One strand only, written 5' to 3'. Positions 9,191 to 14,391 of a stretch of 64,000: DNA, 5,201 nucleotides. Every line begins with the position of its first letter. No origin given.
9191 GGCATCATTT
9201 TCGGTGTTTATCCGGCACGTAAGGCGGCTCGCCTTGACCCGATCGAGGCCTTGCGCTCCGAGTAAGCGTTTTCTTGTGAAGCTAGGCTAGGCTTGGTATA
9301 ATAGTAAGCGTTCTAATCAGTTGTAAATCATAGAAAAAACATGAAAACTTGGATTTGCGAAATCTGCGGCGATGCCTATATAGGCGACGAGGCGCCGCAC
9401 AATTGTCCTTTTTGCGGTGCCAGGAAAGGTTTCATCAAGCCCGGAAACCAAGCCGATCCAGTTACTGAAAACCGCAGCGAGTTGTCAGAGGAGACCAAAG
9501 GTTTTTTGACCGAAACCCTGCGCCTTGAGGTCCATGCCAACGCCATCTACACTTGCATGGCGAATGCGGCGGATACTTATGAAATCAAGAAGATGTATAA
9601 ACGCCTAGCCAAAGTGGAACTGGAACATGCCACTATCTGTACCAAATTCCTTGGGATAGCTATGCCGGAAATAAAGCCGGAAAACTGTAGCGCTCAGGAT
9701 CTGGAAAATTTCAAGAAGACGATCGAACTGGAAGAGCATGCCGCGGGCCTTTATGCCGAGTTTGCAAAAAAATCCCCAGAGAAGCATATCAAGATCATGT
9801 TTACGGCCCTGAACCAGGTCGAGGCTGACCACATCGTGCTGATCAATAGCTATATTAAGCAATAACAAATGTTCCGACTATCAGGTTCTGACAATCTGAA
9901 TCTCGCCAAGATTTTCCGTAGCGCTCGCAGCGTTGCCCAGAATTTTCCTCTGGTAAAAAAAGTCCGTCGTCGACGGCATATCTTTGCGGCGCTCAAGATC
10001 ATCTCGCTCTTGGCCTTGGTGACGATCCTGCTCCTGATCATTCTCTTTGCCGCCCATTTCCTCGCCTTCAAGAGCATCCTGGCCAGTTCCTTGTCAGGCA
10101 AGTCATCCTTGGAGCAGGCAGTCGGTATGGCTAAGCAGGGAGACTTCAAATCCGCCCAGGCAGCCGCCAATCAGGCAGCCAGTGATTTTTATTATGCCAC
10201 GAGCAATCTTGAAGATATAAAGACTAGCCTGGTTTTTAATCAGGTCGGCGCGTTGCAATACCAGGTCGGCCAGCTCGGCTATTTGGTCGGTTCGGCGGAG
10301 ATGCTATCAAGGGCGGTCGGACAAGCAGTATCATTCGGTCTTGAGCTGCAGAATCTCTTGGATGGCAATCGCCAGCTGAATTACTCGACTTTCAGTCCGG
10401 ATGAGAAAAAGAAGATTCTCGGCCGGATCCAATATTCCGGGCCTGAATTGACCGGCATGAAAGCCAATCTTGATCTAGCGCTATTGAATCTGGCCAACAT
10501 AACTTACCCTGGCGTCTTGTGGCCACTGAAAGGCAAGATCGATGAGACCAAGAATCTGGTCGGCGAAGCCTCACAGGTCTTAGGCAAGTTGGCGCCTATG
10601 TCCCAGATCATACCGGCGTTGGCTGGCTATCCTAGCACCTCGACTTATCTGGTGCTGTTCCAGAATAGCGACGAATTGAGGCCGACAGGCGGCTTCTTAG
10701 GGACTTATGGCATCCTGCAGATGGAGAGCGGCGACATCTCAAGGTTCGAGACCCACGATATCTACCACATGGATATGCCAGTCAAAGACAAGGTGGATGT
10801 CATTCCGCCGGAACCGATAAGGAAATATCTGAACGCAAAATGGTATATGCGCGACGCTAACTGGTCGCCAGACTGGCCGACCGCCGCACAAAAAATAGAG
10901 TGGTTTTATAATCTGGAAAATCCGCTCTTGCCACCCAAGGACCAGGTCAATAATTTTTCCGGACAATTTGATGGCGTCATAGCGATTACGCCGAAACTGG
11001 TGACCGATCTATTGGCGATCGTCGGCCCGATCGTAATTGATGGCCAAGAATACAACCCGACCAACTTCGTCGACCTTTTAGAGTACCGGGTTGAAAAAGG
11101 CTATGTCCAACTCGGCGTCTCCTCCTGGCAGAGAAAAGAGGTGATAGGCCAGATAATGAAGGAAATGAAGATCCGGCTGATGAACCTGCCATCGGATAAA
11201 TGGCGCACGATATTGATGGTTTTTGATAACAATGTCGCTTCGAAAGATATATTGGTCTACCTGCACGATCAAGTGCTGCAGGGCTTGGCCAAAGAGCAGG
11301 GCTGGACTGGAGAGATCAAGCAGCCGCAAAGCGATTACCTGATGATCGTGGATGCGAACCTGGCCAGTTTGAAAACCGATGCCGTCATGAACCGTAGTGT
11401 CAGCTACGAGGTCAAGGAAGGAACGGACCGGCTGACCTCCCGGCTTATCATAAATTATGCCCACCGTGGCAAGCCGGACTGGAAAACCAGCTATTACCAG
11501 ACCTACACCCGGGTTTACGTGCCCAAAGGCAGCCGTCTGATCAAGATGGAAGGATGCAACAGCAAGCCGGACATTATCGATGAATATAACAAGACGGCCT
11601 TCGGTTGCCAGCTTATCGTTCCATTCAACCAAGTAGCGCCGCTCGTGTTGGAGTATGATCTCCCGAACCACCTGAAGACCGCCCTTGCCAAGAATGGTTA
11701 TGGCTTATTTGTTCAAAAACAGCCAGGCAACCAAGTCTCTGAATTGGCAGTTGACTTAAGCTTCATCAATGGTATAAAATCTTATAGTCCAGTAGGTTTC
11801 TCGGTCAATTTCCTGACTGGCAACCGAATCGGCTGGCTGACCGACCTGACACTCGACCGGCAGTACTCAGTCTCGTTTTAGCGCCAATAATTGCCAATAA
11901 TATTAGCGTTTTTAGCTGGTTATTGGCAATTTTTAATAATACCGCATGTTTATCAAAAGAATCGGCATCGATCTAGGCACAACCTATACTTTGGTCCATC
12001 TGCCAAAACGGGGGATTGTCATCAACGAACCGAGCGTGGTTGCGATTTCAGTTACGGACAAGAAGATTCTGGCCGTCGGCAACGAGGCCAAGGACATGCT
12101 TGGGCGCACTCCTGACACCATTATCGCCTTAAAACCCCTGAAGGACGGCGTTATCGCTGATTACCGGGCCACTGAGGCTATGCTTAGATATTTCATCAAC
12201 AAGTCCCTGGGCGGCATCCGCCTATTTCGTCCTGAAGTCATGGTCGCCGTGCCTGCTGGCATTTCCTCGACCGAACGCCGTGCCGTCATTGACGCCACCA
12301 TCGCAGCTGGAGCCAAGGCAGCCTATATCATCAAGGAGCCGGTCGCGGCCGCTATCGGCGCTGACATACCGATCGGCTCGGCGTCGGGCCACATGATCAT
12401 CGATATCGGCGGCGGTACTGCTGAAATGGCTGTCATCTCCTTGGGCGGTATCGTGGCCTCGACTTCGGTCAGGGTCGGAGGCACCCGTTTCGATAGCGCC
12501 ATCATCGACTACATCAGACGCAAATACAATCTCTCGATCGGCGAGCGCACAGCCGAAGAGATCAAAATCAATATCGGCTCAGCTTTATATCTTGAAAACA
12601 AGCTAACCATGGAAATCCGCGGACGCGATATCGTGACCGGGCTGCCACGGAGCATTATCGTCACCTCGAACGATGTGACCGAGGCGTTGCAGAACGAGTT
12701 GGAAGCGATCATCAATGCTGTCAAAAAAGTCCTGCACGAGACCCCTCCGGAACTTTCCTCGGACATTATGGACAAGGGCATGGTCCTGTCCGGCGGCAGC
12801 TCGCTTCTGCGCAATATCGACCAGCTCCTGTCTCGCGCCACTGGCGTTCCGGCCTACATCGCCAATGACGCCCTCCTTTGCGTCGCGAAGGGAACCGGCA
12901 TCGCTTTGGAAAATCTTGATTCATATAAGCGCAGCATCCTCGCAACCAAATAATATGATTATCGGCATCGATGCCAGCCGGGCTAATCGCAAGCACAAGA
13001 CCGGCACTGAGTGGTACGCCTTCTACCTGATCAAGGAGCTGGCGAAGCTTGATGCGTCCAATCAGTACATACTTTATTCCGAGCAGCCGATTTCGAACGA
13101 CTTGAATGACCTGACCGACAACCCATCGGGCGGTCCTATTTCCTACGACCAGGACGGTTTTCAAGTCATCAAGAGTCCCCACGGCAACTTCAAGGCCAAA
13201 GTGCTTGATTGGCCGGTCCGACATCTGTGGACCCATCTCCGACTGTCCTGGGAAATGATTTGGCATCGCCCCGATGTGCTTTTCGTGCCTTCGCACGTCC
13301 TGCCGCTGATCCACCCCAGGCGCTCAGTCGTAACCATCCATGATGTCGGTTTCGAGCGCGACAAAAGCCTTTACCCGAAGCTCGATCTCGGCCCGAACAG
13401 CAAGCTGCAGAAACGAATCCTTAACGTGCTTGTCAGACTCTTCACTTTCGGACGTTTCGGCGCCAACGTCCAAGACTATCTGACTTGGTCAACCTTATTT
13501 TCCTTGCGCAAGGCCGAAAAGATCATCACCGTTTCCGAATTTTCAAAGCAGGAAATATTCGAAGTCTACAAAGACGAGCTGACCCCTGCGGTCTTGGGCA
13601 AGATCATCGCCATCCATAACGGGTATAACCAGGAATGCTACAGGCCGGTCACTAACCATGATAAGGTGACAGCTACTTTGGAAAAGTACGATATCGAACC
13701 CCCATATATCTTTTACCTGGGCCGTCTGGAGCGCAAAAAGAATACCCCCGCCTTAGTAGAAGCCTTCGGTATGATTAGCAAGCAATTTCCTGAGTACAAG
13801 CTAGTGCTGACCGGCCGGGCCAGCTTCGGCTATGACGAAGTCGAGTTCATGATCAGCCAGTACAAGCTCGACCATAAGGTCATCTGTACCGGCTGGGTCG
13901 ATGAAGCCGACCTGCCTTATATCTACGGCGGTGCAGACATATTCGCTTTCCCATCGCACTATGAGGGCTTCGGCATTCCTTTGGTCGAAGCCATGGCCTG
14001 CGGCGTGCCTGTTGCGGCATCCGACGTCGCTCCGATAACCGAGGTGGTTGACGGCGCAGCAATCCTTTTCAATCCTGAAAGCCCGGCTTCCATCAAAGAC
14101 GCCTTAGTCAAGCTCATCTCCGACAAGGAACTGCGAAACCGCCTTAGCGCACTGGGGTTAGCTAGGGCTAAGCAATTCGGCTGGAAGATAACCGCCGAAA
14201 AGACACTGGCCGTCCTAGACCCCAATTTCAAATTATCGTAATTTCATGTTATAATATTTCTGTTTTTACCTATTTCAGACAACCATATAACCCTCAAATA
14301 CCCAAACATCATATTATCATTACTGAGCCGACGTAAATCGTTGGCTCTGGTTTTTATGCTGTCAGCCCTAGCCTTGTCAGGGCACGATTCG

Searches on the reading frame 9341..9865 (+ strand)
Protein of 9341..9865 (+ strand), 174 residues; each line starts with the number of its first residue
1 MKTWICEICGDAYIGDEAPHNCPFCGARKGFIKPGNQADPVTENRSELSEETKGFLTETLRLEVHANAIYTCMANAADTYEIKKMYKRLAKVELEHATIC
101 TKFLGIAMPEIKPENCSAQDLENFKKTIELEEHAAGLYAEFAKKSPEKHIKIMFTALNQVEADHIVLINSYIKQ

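Call 100: search_protein_families(library=pfam, proteins=[window:9341-9865:+], max_evalue=0.01)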
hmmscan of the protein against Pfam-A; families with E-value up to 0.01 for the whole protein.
window:9341-9865:+ (174 aa): 3 families
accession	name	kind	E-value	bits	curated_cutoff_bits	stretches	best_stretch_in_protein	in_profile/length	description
PF02915.23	Rubrerythrin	-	2e-10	41.6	22.8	2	55-106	2-55/137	Rubrerythrin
PF21349.2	RUBY_RBDX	-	7e-09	35.4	26.5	1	4-29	1-26/30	Rubrerythrin, rubredoxin-like domain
PF13668.12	Ferritin_2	-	0.0021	18.6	24.7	1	60-173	10-137/138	Ferritin-like domain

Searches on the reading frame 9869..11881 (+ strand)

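Call 99: search_protein_families(library=pfam, proteins=[window:9869-11881:+], max_evalue=0.01)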
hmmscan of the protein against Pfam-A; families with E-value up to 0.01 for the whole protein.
window:9869-11881:+ (670 aa): 1 family
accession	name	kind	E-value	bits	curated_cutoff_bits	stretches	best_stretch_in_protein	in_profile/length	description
PF13196.11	DUF4012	-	6.7e-28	98.4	28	1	258-407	4-142/144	Protein of unknown function (DUF4012)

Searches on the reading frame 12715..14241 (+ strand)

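Call 74: search_protein_families(library=pfam, proteins=[window:12715-14241:+])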
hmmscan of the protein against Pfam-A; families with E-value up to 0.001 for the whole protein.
window:12715-14241:+ (508 aa): 5 families
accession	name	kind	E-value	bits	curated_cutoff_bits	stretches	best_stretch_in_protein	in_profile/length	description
PF00534.26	Glycos_transf_1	-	7.6e-37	126.9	26.4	1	328-478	14-166/172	Glycosyl transferases group 1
PF13692.12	Glyco_trans_1_4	-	1.2e-29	103.8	27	1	330-470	2-142/142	Glycosyl transferases group 1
PF20706.3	GT4-conflict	-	1.9e-06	27.6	26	1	326-437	194-312/385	Family 4 Glycosyltransferase in conflict systems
PF13524.12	Glyco_trans_1_2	-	5.6e-06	26.8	25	1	356-486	10-130/144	Glycosyl transferase-like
PF13439.12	Glyco_transf_4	-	3.4e-05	24.4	28.5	1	97-305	3-167/170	Glycosyltransferase Family 4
